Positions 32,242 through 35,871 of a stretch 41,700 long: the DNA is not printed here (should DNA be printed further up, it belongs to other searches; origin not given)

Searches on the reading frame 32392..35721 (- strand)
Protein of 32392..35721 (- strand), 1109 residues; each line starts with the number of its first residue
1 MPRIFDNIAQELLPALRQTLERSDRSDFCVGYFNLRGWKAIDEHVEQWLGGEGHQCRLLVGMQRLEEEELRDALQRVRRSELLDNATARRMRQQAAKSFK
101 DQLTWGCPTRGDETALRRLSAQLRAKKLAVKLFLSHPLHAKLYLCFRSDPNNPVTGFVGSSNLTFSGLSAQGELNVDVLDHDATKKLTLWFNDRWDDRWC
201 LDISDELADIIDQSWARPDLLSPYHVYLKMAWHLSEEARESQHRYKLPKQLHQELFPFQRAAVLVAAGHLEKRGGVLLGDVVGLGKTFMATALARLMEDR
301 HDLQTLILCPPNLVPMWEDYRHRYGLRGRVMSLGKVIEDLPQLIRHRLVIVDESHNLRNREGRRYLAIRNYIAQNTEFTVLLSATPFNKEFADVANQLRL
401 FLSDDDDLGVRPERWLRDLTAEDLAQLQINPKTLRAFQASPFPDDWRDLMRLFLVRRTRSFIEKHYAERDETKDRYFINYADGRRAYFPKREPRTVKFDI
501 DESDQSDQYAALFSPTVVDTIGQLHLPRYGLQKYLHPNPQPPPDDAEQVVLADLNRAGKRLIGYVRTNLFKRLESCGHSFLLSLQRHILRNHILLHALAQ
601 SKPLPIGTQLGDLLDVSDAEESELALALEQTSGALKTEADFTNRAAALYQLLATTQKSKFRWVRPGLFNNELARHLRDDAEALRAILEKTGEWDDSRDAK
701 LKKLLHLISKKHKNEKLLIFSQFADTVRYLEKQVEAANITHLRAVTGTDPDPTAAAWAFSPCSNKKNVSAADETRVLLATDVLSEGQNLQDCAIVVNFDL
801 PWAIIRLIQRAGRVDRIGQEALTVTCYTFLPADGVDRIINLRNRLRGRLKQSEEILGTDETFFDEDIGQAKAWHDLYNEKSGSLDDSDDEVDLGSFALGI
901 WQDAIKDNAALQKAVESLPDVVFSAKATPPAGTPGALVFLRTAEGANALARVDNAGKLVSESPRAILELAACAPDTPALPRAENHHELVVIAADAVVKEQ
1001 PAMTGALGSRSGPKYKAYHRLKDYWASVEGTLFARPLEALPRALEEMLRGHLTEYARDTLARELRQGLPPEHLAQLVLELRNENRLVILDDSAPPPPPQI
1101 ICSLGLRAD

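Call 6: search_protein_families(library=pfam, proteins=[window:32392-35721:-], max_evalue=0.01)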
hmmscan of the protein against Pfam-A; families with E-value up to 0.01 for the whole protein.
window:32392-35721:- (1109 aa): 7 families
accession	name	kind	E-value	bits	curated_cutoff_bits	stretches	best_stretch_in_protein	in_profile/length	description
PF00271.37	Helicase_C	-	8.1e-16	58.7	23.5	1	700-818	2-110/110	Helicase conserved C-terminal domain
PF00176.29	SNF2-rel_dom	-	1.7e-09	37.7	24.9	2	260-324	3-73/290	SNF2-related domain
PF13091.12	PLDc_2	-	7.9e-08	32.7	27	1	23-195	9-132/132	PLD-like domain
PF09565.16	RE_NgoFVII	-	1.3e-05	25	23.8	1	125-192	79-146/162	NgoFVII restriction endonuclease N-terminal PLD domain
PF00270.35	DEAD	-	2.8e-05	24.3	26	1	342-390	114-163/167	DEAD/DEAH box helicase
PF04851.21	ResIII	-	8e-05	23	22.5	0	345-387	125-163/164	Type III restriction enzyme, res subunit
PF13401.12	AAA_22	-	0.0037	18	27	0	282-386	14-124/130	AAA domain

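Call 7: search_protein_families(library=padloc, proteins=[window:32392-35721:-], max_evalue=0.01)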
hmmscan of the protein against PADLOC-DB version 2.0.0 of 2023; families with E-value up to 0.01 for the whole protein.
window:32392-35721:- (1109 aa): 41 families (the best 25 are shown)
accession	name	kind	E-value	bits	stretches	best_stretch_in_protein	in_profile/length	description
PDLC01075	C3a139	-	8.5e-43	144.8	2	564-851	503-761/948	HKD+Snf2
PDLC02623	DrmD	-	2e-37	126.5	3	694-886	509-686/1040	DrmD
PDLC02621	DrmD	-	9.3e-30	101.6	2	677-833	478-639/1040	DrmD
PDLC02500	BrxHI|BrxHII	-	3.9e-24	83.2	1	676-892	436-646/933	BrxHI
PDLC02193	PLD_Helicase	-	1.2e-21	74.7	2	676-874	648-853/905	-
PDLC02619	DrmD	-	2.1e-21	73.8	2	772-825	488-541/872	DrmD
PDLC00659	HmaA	-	1e-20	71.3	1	674-821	474-614/1176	SNF2 helicase / DEAD-box helicase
PDLC02633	DrmD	-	4.5e-18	62.6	2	669-832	485-643/839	DrmD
PDLC02840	DpdE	-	8.8e-18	62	2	676-830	520-666/1091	DpdE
PDLC02843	DpdE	-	1.2e-17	61.2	2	693-818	545-665/1091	DpdE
PDLC02504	BrxHI|BrxHII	-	1.7e-17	60.7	1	673-835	442-598/971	BrxHII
PDLC02707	PbeA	-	1.3e-15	55.1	1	18-325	25-322/672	PbeA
PDLC02572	DrmA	-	2e-14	50.5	2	684-827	479-631/1043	DrmA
PDLC02841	DpdE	-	1.5e-13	47.4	2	276-392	188-310/1037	DpdE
PDLC02620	DrmD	-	1.7e-13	47.4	1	713-821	483-581/1060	DrmD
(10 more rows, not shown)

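Call 8: search_protein_families(library=ncbifam, proteins=[window:32392-35721:-], max_evalue=0.01)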
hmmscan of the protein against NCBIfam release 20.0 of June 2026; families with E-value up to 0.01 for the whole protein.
window:32392-35721:- (1109 aa): 21 families
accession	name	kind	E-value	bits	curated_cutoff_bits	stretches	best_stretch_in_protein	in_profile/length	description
NF042964.1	phospholipD_antiphage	equivalog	2.7e-41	141.8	1100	2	669-866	638-837/895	phospholipase D-like domain-containing anti-phage protein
NF038317.1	DISARM_DrmD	equivalog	6.2e-40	137.4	610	3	671-858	460-652/1021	DISARM system SNF2-like helicase DrmD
NF041062.1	DpdE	equivalog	9.5e-29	100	500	2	629-834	459-658/1048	protein DpdE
NF038318.1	DISARM_DrmD_b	equivalog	7.6e-21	73.9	950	2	772-824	485-537/868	DISARM system SNF2-like helicase DrmD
NF003426.0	PRK04914.1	equivalog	3.8e-15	55.2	576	1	683-821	465-595/959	RNA polymerase-associated protein RapA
NF053711.1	RNA_heli_RhlE1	exception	2.3e-12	46.4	750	1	697-854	230-372/434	RNA helicase RhlE1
NF010337.0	PRK13766.1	equivalog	2.7e-10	39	610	1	674-818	325-469/781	Hef nuclease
NF008394.0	PRK11192.1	equivalog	4e-09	35.8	507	1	695-824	229-348/441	ATP-dependent RNA helicase SrmB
NF053675.1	pilus_reg_Snf2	equivalog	3e-08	32.2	1100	1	700-830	862-984/1029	pilus expression-regulating Snf2 family helicase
NF008744.0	PRK11776.1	equivalog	5.3e-07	28.6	524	1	771-829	290-348/460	ATP-dependent RNA helicase DbpA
NF053631.1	RNA_helic_CshA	equivalog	4.7e-06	25.7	646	1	772-865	286-381/434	degradosome RNA helicase CshA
NF007882.0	PRK10590.1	equivalog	1.9e-05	23.8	743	1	713-826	244-350/456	ATP-dependent RNA helicase RhlE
TIGR02621.3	cas3_GSU0051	exception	4.9e-05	22.3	400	1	621-820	175-376/854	type I-G CRISPR-associated helicase/endonuclease Cas3g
NF002340.1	PRK01297.1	equivalog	6.8e-05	21.8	564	1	702-824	237-350/372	ATP-dependent RNA helicase RhlB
NF053710.1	RNA_heli_RhlE2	exception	0.00026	19.5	925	1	771-820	297-346/635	RNA helicase RhlE2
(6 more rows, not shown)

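Call 12: find_homologous_proteins(query=window:32392-35721:-, max_evalue=1e-10)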
Query window:32392-35721:- (1109 aa): 8000 proteins with E <= 1e-10 among 8000 candidates; the best 120 are listed.
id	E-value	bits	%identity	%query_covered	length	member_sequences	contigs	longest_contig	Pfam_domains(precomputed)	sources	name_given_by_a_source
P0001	0.0e+0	2536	100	100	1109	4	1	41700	PF00176.30,PF13091.13,PF00271.38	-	-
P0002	0.0e+0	2345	92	100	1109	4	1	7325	PF00270.36,PF00176.30,PF13091.13,PF00271.38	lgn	-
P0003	0.0e+0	2264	88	100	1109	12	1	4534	PF00176.30,PF13091.13,PF00271.38,PF04851.22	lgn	-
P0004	0.0e+0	2234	88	100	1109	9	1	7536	PF00270.36,PF00176.30,PF13091.13,PF00271.38,PF04851.22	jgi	jgi:Helicase conserved C-terminal domain/PLD-like domain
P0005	0.0e+0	2222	87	100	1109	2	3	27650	PF00176.30,PF13091.13,PF00271.38,PF04851.22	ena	-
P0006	0.0e+0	2219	87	100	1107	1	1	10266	PF00176.30,PF13091.13,PF00271.38,PF04851.22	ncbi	-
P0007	0.0e+0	2212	87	100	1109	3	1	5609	PF00176.30,PF13091.13,PF00271.38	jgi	-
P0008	0.0e+0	2206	86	100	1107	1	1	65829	PF00176.30,PF13091.13,PF00271.38,PF04851.22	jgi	jgi:hypothetical protein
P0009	0.0e+0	2202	86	100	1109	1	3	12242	PF00270.36,PF00176.30,PF13091.13,PF00271.38,PF04851.22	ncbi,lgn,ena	-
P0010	0.0e+0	2202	86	100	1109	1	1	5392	PF00176.30,PF13091.13,PF00271.38,PF04851.22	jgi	jgi:SNF2 family DNA or RNA helicase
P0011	0.0e+0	2193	86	100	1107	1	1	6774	PF00176.30,PF13091.13,PF00271.38,PF04851.22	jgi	jgi:superfamily II DNA or RNA helicase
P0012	0.0e+0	2191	86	100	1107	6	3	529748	PF00176.30,PF13091.13,PF00271.38,PF04851.22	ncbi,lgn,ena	-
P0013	0.0e+0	2168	85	100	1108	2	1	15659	PF00176.30,PF13091.13,PF00271.38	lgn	-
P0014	0.0e+0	2159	84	100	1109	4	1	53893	PF00176.30,PF13091.13,PF00271.38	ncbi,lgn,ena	-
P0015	0.0e+0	2146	84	100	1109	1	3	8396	PF00176.30,PF13091.13,PF00271.38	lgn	-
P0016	0.0e+0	2143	83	100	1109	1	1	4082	PF00270.36,PF00176.30,PF13091.13,PF00271.38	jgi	-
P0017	0.0e+0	2139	83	100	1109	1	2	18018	PF00270.36,PF00176.30,PF13091.13,PF00271.38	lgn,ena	-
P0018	0.0e+0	2130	83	100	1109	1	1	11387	PF00176.30,PF13091.13,PF00271.38,PF04851.22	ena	-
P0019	0.0e+0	2099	82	100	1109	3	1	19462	PF00270.36,PF00176.30,PF13091.13,PF00271.38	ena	-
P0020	0.0e+0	2098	82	100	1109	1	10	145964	PF00176.30,PF13091.13,PF00271.38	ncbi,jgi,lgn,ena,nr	ncbi:MAG TPA: helicase-related protein [Lacunisphaera sp.]|nr:helicase-related protein [Lacunisphaer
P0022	0.0e+0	2052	80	100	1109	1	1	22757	PF00270.36,PF00176.30,PF13091.13,PF00271.38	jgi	-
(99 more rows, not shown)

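Call 23: find_related_loci(query=A1, collection=genome_contigs, flank=8000)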
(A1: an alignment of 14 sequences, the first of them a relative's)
Query A1 (1109 aa) in genome_contigs; peptide patterns used: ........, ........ (x = any residue, [..] = any of these).
600 stretches matched a pattern (row limit reached: there are more); 574 encode a relative of the query (tblastn E <= 1e-3); the best 80 are kept; 80 distinct loci.
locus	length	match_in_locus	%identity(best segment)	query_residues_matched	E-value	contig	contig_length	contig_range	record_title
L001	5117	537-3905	56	1-1106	0e+0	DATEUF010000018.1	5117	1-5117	MAG TPA_asm: Pyrinomonadaceae bacterium isolate SMAG_U8334 k141_1587003, whole genome shotgun sequence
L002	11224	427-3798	55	1-1106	0e+0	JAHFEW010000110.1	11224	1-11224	MAG: Nitrospira sp. isolate nzgw278 NODE_2521_length_11225_cov_13.296110, whole genome shotgun sequence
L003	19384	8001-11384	55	1-1106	0e+0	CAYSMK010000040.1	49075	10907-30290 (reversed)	MAG TPA_asm: uncultured Geobacter sp. isolate binchicken_co269_58 genome assembly, contig: NODE_599_length_49075_cov_239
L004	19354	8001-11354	55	1-1106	0e+0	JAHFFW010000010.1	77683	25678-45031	MAG: Candidatus Omnitrophota bacterium isolate nzgw300 NODE_62_length_77684_cov_6.835669, whole genome shotgun sequence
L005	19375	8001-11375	55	1-1106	0e+0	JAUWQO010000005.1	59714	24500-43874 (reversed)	MAG: Desulfobacterales bacterium isolate CSMAG_2504 CSMAG_2504_k141_76098_length_59714_cov_25.9828, whole genome shotgun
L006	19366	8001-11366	54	1-1107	0e+0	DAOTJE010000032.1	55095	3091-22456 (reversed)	MAG TPA_asm: Sedimentisphaerales bacterium isolate AMR_MDS_3007 NODE_683_length_55095_cov_40.759121, whole genome shotgu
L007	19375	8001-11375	55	1-1108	0e+0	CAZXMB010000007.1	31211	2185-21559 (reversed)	MAG TPA_asm: uncultured Syntrophaceae bacterium isolate SRP098346_co1_431 genome assembly, contig: NODE_1005_length_3121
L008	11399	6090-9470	56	1-1106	0e+0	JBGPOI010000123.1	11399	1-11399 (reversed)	MAG: Candidatus Binatia bacterium isolate OBJ_0618_7090110_195 k141_754067_length_11399_cov_97.8071, whole genome shotgu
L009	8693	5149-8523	54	1-1106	0e+0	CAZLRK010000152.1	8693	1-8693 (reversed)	MAG TPA_asm: uncultured Desulfobacterales bacterium isolate SRP077602_co2_250 genome assembly, contig: NODE_12121_length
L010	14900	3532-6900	54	1-1106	0e+0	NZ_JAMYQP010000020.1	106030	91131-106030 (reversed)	Mesorhizobium sp. M0587 M0587_contig00020, whole genome shotgun sequence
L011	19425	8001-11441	54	1-1106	0e+0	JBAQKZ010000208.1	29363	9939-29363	MAG: Geobacteraceae bacterium isolate MFD12071_ilm_asm_bin1 k127_10767, whole genome shotgun sequence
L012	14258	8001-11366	54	1-1108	0e+0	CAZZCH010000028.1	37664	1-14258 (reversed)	MAG TPA_asm: uncultured Eubacteriales bacterium isolate SRP178699_co1_153 genome assembly, contig: NODE_1047_length_3766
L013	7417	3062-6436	55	1-1108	0e+0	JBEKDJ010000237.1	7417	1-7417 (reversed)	MAG: Thermodesulfobacteriota bacterium isolate SPRUCE 180 SPRUCE_180_237, whole genome shotgun sequence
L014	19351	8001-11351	55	1-1106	0e+0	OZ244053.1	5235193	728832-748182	MAG: Terriglobia bacterium isolate c15e5db1-7159-4592-9896-25da90492a0a genome assembly, chromosome: 1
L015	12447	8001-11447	54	1-1108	0e+0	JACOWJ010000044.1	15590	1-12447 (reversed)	MAG: Nitrospinota bacterium isolate NC_groundwater_123_Ag_B-0.1um_58_14 S3_GD2017_2_B1_scaffold_2303, whole genome shotg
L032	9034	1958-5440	54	1-1109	0e+0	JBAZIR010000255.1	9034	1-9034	MAG: Verrucomicrobiia bacterium isolate SO_2017_LW4_10 scaffold_14795_c1_LW137-91_2017, whole genome shotgun sequence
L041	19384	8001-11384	53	1-1108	0e+0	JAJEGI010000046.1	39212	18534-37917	MAG: Candidatus Poribacteria bacterium isolate p16x44bins.54 k141_153759, whole genome shotgun sequence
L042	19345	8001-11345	54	1-1106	0e+0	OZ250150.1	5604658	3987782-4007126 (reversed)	MAG: Candidatus Latescibacterota bacterium isolate 5c13c588-1760-4ea4-89ab-5ccd14670b69 genome assembly, chromosome: 1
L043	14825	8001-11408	54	1-1109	0e+0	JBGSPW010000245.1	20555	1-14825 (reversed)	MAG: Thermoflexales bacterium isolate JTS-AC314 k141_3738777, whole genome shotgun sequence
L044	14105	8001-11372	53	1-1109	0e+0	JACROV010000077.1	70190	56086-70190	MAG: Candidatus Omnitrophota bacterium isolate NC_groundwater_1970_Pr3_S-0.2um_51_5 scaffold_607203, whole genome shotgu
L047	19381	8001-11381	55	1-1106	0e+0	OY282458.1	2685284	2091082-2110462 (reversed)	MAG: uncultured Dehalococcoidia bacterium genome assembly, chromosome: 1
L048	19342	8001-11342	54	1-1106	0e+0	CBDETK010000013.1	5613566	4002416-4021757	MAG: Candidatus Latescibacterota bacterium isolate f082a9f0-9724-465d-94e5-cd8c9e52f731 genome assembly, contig: contig_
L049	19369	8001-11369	54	1-1106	0e+0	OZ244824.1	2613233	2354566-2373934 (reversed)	MAG: Dehalococcoidia bacterium isolate 70ea3dc7-dc25-4479-8e7e-ee8621e45a74 genome assembly, chromosome: 1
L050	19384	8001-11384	54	1-1109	0e+0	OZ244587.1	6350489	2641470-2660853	MAG: Candidatus Poribacteria bacterium isolate 01ec1ce0-d2a5-493a-a37f-f7455bcb6da2 genome assembly, chromosome: 1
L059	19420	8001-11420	52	1-1109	0e+0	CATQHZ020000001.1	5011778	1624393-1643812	MAG: uncultured Poribacteria bacterium isolate a66633a9-cb3d-447c-bfc4-106491c4b11e genome assembly, contig: contig_1, w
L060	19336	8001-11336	55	1-1106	0e+0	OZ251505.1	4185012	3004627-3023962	MAG: uncultured Candidatus Binatia bacterium isolate 3702f2bb-6743-416a-8e02-efa82259b27a genome assembly, chromosome: 1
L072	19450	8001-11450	53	1-1109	0e+0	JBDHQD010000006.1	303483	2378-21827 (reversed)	MAG: Prosthecobacter sp. isolate AS-MESO-OLR.148 NODE_38_length_303483_cov_80.173204, whole genome shotgun sequence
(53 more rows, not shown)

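Call 31: search_dna_similar(query=window:32392-35721:-, collection=plasmids, mode=protein, max_rows=25, max_evalue=1e-20)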
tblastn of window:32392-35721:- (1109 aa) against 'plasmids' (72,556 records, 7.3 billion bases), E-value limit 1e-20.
Records with a match: 38; places in all: 41; records where one place covers at least 80% of the query: 22.
Best place of each record, by identity: <60% 38.
By first word of the organism name: Rhodococcus 7; Synechocystis 6; Paenarthrobacter 3; Leptolyngbya 2; Haloferax 2; Anabaena 1; Nostoc 1; Pelobacter 1; Picosynechococcus 1; Dolichospermum 1; and 13 more.
By predicted mobility (MOB-suite, as given by PLSDB): non-mobilizable 28; conjugative 7; mobilizable 3.
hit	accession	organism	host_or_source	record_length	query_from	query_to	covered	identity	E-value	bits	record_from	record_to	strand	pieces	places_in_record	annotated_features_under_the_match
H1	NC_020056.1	Anabaena cylindrica PCC 7122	water, most likely pond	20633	1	1106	100%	50.0%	0e+0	1017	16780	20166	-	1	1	helicase-related protein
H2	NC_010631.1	Nostoc punctiforme PCC 73102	-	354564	1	1106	100%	48.5%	0e+0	1015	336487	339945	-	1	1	helicase-related protein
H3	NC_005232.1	Synechocystis sp. PCC 6803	-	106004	1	1106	100%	47.8%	0e+0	917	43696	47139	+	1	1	helicase-related protein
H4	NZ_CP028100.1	Synechocystis sp. IPPAS B-1465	axenic culture,Synechocystis sp. GT-L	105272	1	1106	100%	47.8%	0e+0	917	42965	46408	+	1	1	helicase-related protein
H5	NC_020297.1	Synechocystis sp. PCC 6803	-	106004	1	1106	100%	47.8%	0e+0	917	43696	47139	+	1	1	helicase-related protein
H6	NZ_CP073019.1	Synechocystis sp. PCC 6803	cell culture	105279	1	1106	100%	47.8%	0e+0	917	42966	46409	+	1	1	helicase-related protein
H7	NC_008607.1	Pelobacter propionicus DSM 2379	-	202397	1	1106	100%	47.7%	0e+0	961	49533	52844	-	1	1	helicase-related protein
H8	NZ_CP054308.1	Synechocystis sp. PCC 7338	cell culture,Tidal pool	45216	1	1106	100%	47.3%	0e+0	927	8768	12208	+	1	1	helicase-related protein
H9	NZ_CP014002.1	Picosynechococcus sp. PCC 73109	cell culture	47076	1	1106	100%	46.2%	0e+0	874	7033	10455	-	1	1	helicase-related protein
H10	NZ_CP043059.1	Dolichospermum sp. UHCC 0315A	DNA sample,Gulf of Finland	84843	1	1106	100%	44.5%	0e+0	899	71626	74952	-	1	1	helicase-related protein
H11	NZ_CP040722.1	Rhodococcus pyridinivorans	prokaryote,Quinoline-degrading ...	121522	1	1108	100%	39.2%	0e+0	608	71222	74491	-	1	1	helicase-related protein | DNA methyltransferase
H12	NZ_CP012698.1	Microbacterium sp. No. 7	whole organism,activated sludge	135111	1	1106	100%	39.0%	0e+0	654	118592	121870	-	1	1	helicase-related protein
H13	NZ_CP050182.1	Rhodococcus pyridinivorans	bacterial pure culture,Soil sample from ...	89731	1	1108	100%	38.7%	0e+0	600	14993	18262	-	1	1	helicase-related protein | DNA methyltransferase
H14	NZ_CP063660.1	Synechocystis sp. PCC 7339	cell culture,Tidal pool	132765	1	859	77%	49.6%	0e+0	778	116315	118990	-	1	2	helicase-related protein | SDR family oxidoreductase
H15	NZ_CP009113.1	Rhodococcus opacus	soil sample, Enrichment culture with ...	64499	1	1108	100%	38.3%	0e+0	603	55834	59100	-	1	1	helicase-related protein | DNA methyltransferase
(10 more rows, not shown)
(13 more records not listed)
